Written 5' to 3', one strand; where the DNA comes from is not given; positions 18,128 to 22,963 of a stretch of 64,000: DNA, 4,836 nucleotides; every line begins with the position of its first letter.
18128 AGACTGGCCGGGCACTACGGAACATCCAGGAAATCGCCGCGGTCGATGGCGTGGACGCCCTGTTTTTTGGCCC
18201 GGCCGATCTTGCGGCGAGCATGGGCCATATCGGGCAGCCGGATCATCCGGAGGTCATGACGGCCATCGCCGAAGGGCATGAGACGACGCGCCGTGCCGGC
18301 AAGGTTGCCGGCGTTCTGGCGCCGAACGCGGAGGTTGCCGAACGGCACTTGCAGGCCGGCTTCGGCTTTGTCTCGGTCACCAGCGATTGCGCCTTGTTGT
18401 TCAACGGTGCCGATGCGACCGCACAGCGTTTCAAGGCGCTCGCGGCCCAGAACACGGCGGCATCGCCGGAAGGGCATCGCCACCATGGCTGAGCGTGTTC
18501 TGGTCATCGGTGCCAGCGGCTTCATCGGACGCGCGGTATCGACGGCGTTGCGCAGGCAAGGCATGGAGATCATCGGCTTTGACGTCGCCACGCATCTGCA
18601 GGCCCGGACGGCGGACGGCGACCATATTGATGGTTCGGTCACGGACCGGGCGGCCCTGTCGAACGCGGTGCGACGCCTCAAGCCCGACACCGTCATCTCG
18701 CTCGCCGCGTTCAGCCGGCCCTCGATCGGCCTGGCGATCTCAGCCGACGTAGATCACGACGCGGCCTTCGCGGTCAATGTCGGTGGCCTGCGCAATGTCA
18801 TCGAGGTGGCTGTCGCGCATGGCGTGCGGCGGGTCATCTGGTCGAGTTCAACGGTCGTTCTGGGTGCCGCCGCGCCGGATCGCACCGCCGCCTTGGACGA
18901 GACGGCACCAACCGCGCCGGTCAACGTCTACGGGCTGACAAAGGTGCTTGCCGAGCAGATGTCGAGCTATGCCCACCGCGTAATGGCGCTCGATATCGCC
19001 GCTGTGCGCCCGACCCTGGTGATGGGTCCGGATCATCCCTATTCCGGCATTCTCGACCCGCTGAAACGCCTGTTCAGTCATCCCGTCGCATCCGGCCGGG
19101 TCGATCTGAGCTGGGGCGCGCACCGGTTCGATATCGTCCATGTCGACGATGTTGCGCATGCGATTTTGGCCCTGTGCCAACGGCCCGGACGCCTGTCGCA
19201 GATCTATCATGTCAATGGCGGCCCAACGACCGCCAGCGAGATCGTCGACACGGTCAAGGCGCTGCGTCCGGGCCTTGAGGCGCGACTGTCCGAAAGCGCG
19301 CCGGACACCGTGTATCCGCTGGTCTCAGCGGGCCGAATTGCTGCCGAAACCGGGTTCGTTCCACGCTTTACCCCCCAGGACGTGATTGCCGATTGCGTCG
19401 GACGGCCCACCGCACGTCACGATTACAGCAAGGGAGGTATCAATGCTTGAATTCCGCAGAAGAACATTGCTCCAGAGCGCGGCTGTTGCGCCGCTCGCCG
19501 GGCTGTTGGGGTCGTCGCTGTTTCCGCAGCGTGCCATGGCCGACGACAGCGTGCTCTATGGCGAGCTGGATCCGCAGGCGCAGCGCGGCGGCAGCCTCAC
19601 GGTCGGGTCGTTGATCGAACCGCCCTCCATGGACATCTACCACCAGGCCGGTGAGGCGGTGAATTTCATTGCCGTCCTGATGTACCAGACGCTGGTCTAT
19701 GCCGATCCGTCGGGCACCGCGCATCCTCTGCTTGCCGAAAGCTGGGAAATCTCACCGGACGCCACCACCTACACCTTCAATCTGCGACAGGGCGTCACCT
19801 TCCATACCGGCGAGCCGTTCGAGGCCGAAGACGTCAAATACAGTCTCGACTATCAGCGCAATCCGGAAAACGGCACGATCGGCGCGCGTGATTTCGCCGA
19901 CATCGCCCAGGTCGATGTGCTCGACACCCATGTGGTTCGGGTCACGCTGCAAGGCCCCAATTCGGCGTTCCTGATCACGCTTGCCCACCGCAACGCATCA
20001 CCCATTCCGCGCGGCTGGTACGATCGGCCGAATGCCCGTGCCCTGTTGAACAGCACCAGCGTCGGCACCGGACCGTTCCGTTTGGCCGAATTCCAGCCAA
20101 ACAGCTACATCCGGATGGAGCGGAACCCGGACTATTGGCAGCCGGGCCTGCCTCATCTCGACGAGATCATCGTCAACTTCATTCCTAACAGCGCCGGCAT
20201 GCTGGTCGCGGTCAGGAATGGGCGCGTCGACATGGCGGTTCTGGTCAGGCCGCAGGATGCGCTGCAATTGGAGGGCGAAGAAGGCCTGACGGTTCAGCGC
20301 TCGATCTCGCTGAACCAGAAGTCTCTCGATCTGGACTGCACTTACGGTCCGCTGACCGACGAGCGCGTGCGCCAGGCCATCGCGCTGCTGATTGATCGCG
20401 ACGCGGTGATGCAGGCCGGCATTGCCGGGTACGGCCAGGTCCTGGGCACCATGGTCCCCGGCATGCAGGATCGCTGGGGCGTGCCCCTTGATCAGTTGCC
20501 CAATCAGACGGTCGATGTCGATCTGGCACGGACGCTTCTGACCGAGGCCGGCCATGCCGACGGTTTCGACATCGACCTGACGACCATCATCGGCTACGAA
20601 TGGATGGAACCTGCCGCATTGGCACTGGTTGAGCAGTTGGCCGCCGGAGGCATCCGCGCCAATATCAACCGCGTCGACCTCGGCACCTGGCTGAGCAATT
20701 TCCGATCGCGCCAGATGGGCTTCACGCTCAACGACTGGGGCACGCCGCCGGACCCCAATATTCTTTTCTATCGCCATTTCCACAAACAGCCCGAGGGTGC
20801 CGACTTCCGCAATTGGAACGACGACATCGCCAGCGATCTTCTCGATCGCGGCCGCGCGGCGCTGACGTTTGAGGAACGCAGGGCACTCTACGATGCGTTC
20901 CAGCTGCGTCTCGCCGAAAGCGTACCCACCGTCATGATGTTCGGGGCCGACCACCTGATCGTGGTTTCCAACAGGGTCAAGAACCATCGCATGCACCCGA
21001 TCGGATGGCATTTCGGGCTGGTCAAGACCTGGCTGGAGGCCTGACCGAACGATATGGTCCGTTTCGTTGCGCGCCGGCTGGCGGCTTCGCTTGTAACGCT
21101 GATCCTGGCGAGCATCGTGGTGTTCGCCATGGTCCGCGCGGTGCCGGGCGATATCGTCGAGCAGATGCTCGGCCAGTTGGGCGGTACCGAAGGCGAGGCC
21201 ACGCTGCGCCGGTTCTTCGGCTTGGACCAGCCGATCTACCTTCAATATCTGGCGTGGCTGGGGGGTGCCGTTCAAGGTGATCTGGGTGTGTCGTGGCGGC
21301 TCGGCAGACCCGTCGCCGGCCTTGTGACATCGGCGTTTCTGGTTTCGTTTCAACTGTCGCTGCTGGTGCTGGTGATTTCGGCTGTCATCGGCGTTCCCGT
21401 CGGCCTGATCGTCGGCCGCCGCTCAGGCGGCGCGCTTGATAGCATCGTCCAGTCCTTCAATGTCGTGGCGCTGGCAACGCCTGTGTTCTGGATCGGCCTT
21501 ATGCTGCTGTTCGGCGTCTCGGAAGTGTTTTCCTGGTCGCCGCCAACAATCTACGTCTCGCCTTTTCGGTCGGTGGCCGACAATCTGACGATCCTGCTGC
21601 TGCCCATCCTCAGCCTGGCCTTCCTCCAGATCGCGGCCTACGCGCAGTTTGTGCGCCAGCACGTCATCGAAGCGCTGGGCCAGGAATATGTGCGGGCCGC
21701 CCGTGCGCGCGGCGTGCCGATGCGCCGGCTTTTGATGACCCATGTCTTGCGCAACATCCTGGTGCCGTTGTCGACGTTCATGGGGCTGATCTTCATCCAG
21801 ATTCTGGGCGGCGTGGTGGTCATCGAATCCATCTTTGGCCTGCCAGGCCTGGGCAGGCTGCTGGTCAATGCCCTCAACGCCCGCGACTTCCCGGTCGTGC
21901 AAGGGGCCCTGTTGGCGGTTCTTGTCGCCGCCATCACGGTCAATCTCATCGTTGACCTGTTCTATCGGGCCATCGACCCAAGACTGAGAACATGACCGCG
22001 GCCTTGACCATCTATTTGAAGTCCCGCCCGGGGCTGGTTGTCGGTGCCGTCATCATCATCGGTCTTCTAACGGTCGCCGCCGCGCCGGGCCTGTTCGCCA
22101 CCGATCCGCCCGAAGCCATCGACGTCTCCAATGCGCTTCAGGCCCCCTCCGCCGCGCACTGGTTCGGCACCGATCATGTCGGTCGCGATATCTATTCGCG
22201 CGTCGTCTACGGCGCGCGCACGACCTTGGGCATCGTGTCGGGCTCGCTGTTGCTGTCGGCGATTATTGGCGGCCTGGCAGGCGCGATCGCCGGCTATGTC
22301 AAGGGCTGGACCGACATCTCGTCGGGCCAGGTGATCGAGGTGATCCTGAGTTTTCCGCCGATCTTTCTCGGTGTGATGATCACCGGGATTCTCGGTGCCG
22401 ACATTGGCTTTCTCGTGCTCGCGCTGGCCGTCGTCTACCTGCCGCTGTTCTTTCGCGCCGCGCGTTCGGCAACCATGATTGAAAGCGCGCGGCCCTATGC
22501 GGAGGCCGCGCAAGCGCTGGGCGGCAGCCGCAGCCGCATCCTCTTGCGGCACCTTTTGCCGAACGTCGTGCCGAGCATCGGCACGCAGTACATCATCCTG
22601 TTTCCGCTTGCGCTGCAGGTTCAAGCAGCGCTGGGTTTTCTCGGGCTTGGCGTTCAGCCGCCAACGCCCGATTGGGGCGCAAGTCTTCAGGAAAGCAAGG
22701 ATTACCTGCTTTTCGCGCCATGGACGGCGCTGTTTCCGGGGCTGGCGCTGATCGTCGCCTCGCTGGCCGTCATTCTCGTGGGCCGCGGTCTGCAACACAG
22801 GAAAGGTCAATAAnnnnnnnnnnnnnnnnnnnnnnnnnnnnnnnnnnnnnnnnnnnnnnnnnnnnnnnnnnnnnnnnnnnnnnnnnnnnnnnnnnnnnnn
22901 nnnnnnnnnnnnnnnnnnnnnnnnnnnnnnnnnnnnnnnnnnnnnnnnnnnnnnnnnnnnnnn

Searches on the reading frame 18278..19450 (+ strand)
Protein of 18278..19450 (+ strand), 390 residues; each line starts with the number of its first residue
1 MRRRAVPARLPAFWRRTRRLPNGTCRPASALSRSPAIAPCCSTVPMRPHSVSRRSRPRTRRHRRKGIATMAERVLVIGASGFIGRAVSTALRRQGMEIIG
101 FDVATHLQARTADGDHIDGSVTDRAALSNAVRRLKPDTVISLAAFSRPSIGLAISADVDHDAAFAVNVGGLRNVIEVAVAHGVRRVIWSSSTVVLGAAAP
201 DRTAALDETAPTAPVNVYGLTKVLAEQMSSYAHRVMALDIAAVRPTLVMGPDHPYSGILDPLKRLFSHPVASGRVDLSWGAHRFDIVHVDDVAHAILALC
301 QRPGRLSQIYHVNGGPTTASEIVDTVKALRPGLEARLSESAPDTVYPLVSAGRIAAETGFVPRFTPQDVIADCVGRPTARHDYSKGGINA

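Call 9: search_protein_families(library=pfam, proteins=[window:18278-19450:+], max_evalue=0.001)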
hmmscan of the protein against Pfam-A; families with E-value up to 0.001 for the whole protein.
window:18278-19450:+ (390 aa): 8 families
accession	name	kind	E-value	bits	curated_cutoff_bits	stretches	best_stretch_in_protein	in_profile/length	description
PF01370.27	Epimerase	-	2.9e-35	122.2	20.9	1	74-305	1-230/240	NAD dependent epimerase/dehydratase family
PF04321.23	RmlD_sub_bind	-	1.5e-18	67.3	27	1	73-228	2-135/287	RmlD substrate binding domain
PF01073.25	3Beta_HSD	-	2.6e-16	59.9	22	1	75-296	1-225/280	3-beta hydroxysteroid dehydrogenase/isomerase family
PF16363.11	GDP_Man_Dehyd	-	8.6e-15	55.4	27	1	75-302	1-239/332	GDP-mannose 4,6 dehydratase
PF07993.18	NAD_binding_4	-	1e-10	41.7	20.1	1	158-296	103-258/258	Male sterility protein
PF02719.21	Polysacc_synt_2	-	1e-07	31.9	20.2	1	74-244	1-167/293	Polysaccharide biosynthesis protein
PF13460.12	NAD_binding_10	-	1.7e-07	31.7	27.2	1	78-197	1-104/184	NAD(P)H-binding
PF13561.12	adh_short_C2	-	0.00016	21.8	27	1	83-240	8-173/236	Enoyl-(Acyl carrier protein) reductase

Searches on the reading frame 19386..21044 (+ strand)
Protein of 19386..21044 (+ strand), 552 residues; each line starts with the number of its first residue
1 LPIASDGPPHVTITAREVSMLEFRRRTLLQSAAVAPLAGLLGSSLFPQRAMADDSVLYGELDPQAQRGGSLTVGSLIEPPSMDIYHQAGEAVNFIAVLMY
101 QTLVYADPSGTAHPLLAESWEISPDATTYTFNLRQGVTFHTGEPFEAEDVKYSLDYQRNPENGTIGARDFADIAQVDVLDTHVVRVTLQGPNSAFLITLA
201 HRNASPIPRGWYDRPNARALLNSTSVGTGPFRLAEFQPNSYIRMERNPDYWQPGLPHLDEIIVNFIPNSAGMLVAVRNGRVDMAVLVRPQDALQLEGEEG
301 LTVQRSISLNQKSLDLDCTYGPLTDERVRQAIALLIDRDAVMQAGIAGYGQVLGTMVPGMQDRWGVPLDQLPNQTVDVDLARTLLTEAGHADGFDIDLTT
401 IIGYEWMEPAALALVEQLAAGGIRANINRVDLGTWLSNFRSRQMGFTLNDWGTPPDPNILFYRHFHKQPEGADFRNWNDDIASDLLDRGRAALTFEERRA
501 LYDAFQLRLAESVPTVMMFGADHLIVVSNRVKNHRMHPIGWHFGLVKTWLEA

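Call 9: search_protein_families(library=pfam, proteins=[window:19386-21044:+], max_evalue=0.001)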
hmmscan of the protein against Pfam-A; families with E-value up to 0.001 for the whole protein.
window:19386-21044:+ (552 aa): 1 family
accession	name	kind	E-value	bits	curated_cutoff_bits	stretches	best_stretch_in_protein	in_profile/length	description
PF00496.27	SBP_bac_5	-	1.1e-86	291.8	32.4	1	112-469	2-365/368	Bacterial extracellular solute-binding proteins, family 5 Middle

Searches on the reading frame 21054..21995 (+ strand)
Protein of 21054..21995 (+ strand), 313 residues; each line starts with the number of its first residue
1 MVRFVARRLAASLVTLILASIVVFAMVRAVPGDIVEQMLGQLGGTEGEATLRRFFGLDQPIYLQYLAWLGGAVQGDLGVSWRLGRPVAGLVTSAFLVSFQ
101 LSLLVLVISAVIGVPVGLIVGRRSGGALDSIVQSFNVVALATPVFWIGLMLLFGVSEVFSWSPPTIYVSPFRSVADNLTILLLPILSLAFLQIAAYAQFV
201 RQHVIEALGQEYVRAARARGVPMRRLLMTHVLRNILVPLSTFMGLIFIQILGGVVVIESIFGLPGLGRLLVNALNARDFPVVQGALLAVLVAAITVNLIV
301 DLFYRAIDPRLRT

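Call 8: search_protein_families(library=pfam, proteins=[window:21054-21995:+], max_evalue=0.001)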
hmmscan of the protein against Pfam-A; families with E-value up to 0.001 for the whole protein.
window:21054-21995:+ (313 aa): 2 families
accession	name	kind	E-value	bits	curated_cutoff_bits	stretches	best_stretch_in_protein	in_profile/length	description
PF00528.27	BPD_transp_1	-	7.4e-41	140.3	26.4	1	113-312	1-183/184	Binding-protein-dependent transport system inner membrane component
PF19300.4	BPD_transp_1_N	-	1.3e-12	48.3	23.8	1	1-75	1-75/114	Binding-prot-dependent transport system membrane comp, N-term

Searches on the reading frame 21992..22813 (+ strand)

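Call 8: search_protein_families(library=pfam, proteins=[window:21992-22813:+], max_evalue=0.001)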
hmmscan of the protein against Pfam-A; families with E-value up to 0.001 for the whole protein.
window:21992-22813:+ (273 aa): 1 family
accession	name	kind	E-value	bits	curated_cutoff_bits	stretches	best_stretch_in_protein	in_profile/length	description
PF00528.27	BPD_transp_1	-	1.4e-22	80.7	26.4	1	93-268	1-175/184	Binding-protein-dependent transport system inner membrane component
